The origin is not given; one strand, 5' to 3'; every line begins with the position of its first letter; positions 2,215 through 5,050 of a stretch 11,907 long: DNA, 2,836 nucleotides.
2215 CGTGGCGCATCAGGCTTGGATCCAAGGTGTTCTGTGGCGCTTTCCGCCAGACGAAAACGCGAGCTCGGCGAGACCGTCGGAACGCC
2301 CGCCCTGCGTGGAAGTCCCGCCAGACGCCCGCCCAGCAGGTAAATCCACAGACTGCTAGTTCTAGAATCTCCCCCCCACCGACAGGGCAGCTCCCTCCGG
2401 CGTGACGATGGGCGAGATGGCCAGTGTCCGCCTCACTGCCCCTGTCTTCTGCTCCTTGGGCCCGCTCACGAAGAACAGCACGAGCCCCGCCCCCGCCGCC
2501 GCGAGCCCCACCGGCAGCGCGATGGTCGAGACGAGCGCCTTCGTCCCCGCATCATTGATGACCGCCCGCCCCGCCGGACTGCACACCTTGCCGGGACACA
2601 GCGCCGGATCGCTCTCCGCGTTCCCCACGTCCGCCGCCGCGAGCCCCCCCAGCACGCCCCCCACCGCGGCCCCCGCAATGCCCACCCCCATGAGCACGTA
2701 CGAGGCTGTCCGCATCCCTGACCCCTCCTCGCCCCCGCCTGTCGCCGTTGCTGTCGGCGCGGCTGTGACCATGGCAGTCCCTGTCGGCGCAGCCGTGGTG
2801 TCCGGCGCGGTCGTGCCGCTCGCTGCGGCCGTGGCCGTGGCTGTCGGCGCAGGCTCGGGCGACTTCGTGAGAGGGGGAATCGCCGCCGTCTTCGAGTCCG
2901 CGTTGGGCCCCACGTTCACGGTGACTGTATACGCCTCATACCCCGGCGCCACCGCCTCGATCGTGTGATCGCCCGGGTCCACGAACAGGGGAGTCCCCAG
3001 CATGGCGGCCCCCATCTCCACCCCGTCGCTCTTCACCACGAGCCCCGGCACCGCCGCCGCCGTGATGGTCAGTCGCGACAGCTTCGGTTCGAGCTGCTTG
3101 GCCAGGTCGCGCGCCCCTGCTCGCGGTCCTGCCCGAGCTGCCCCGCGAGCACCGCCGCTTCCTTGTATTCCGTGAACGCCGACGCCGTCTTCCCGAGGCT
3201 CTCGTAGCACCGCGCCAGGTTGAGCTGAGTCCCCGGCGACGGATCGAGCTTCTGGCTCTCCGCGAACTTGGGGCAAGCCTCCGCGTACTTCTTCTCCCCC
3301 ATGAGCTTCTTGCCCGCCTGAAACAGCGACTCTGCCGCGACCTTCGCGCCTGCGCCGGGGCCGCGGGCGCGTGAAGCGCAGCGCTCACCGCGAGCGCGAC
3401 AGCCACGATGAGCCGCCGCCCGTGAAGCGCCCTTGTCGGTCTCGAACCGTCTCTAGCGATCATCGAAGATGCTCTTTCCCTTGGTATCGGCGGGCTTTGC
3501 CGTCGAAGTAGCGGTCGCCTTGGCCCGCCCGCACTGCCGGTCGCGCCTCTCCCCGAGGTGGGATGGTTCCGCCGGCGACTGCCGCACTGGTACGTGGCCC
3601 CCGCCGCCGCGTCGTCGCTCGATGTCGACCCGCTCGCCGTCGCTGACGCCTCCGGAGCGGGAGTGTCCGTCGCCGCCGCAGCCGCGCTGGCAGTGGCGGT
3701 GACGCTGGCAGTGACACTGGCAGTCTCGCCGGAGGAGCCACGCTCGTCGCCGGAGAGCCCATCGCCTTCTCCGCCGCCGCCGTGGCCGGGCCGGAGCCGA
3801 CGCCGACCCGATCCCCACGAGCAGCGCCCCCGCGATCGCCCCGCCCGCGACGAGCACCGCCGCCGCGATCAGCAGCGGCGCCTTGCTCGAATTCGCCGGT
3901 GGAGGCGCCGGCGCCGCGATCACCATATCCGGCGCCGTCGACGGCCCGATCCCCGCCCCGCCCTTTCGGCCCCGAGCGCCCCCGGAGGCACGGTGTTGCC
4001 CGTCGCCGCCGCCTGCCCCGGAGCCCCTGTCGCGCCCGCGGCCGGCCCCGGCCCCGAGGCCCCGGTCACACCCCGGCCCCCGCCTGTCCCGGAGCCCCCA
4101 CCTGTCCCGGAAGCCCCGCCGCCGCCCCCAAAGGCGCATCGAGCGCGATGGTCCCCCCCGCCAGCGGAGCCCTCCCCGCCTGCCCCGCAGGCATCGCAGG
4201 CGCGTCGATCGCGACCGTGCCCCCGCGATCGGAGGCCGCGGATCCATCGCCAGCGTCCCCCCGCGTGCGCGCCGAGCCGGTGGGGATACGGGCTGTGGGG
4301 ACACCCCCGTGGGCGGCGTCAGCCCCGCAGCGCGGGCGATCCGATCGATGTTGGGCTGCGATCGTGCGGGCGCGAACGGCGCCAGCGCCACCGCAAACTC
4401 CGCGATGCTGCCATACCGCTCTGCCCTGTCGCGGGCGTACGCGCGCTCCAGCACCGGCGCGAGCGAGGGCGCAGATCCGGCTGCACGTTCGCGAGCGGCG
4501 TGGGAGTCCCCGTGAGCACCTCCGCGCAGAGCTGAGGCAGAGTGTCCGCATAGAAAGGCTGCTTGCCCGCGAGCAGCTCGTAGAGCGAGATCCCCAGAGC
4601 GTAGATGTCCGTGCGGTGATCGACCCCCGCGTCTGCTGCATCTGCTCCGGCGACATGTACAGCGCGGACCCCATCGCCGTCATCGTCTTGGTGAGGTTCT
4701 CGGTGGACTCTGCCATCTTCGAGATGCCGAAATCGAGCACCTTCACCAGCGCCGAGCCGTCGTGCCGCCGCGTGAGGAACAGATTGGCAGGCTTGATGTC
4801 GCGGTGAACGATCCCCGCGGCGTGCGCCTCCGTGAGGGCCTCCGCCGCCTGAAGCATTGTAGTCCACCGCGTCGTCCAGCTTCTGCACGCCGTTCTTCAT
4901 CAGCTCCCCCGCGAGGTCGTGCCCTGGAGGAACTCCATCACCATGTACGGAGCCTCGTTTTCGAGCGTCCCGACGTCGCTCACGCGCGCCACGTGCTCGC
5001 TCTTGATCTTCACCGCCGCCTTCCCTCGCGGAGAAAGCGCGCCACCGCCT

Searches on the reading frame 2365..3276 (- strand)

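Call 83: search_protein_families(library=pfam, proteins=[window:2365-3276:-], max_evalue=0.01)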
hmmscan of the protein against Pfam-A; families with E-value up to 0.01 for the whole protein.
window:2365-3276:- (304 aa): 1 family
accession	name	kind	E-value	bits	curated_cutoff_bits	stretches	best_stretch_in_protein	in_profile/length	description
PF08308.17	PEGA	-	0.0029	17.9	20.8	1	77-126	11-59/71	PEGA domain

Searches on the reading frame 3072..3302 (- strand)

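Call 83: search_protein_families(library=pfam, proteins=[window:3072-3302:-], max_evalue=0.01)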
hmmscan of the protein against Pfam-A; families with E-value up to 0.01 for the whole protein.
window:3072-3302:- (77 aa): 4 families
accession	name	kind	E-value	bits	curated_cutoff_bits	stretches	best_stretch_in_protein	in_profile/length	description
PF07719.23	TPR_2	-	1.6e-05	25.1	27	0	27-53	5-31/34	Tetratricopeptide repeat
PF14559.12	TPR_19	-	0.0023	18.6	25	1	2-42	3-44/68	Tetratricopeptide repeat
PF13181.12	TPR_8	-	0.0076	16.8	25.7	0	27-49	5-27/34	Tetratricopeptide repeat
PF13424.12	TPR_12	-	0.0077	16.8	30.1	0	4-50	17-65/77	Tetratricopeptide repeat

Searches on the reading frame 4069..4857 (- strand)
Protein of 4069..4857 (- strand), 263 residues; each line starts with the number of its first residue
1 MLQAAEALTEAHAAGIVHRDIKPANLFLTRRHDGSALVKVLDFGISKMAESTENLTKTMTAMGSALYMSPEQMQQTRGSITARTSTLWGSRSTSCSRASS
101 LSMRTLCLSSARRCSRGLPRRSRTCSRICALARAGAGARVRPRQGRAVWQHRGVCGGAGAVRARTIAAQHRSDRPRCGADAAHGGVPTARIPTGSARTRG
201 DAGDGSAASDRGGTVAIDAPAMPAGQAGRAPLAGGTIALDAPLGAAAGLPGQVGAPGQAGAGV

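Call 83: search_protein_families(library=pfam, proteins=[window:4069-4857:-], max_evalue=0.01)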
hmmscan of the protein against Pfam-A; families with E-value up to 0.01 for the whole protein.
window:4069-4857:- (263 aa): 2 families
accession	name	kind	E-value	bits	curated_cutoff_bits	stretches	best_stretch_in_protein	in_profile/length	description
PF00069.31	Pkinase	-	2e-15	57.3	31.7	1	1-76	104-172/263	Protein kinase domain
PF07714.23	PK_Tyr_Ser-Thr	-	3.1e-08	33.7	23.1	1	2-77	109-180/258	Protein tyrosine and serine/threonine kinase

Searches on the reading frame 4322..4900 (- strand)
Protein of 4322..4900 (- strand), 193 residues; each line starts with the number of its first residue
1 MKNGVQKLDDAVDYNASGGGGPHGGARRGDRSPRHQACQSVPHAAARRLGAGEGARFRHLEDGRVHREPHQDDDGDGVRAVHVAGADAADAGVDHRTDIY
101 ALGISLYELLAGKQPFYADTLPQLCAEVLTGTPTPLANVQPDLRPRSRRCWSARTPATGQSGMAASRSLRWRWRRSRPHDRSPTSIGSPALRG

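Call 83: search_protein_families(library=pfam, proteins=[window:4322-4900:-], max_evalue=0.01)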
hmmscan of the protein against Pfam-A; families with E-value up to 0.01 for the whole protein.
window:4322-4900:- (193 aa): 2 families
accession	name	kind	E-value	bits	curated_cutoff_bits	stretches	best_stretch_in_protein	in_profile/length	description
PF00069.31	Pkinase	-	0.00078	19.4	31.7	1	93-121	174-202/263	Protein kinase domain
PF07714.23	PK_Tyr_Ser-Thr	-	0.0062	16.3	23.1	1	91-153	179-243/258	Protein tyrosine and serine/threonine kinase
